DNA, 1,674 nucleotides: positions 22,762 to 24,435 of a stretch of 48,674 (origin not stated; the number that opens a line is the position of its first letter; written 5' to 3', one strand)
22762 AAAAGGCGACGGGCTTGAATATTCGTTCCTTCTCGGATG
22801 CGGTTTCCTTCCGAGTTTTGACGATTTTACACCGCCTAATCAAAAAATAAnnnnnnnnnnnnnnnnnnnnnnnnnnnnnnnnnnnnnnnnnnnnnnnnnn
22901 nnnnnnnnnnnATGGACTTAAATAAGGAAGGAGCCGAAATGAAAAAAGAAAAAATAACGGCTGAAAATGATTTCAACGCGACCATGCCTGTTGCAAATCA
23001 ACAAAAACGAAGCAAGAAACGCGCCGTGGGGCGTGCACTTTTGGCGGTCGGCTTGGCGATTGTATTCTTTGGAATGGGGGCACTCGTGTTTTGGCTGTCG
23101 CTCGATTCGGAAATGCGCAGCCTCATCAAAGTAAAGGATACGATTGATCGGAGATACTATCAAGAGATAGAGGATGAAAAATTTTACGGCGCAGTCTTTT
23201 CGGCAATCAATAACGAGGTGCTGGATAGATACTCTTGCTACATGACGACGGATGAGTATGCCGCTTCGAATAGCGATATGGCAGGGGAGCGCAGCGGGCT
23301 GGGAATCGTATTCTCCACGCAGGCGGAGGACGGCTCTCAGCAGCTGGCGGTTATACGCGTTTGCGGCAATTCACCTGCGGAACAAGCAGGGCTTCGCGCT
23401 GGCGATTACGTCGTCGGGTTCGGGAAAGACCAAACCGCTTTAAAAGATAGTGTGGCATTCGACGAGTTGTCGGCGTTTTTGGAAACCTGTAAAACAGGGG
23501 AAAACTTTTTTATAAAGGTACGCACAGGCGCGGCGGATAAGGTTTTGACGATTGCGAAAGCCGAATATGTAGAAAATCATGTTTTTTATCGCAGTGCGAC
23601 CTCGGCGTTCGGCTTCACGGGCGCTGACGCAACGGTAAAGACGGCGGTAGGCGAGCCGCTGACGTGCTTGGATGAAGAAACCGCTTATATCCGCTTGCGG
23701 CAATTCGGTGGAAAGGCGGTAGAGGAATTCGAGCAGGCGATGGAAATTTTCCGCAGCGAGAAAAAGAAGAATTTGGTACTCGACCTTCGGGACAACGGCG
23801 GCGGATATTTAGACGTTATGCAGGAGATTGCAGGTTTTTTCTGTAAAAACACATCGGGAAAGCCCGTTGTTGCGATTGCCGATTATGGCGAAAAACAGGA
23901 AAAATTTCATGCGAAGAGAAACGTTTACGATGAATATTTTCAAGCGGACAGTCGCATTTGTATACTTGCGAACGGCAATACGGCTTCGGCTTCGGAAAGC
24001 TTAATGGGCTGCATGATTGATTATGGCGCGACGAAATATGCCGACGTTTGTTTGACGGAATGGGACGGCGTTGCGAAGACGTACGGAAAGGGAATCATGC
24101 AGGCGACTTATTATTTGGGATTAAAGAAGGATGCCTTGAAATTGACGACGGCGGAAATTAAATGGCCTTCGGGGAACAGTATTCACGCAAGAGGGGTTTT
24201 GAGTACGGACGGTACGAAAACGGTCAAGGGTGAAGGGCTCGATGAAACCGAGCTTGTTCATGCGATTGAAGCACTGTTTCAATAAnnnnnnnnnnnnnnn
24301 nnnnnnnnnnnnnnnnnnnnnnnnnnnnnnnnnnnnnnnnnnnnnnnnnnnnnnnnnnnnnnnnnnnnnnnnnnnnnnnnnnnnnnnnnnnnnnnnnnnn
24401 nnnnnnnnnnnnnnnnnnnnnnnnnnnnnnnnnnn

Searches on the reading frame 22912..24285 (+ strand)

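Call 13: search_protein_families(library=pfam, proteins=[window:22912-24285:+])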
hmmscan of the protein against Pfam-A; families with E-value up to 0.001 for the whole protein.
window:22912-24285:+ (457 aa): 4 families
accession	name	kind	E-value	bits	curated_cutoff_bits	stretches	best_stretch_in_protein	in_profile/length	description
PF03572.23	Peptidase_S41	-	6e-27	94.7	24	1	257-429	2-159/165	Peptidase family S41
PF17820.7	PDZ_6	-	3.1e-05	24.1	27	1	149-172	4-27/54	PDZ domain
PF04495.20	GRASP55_65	-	0.00017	22.4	27.7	1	120-180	18-79/138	GRASP55/65 PDZ-like domain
PF13180.12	PDZ_2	-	0.00039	21.1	27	1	129-203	2-67/80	PDZ domain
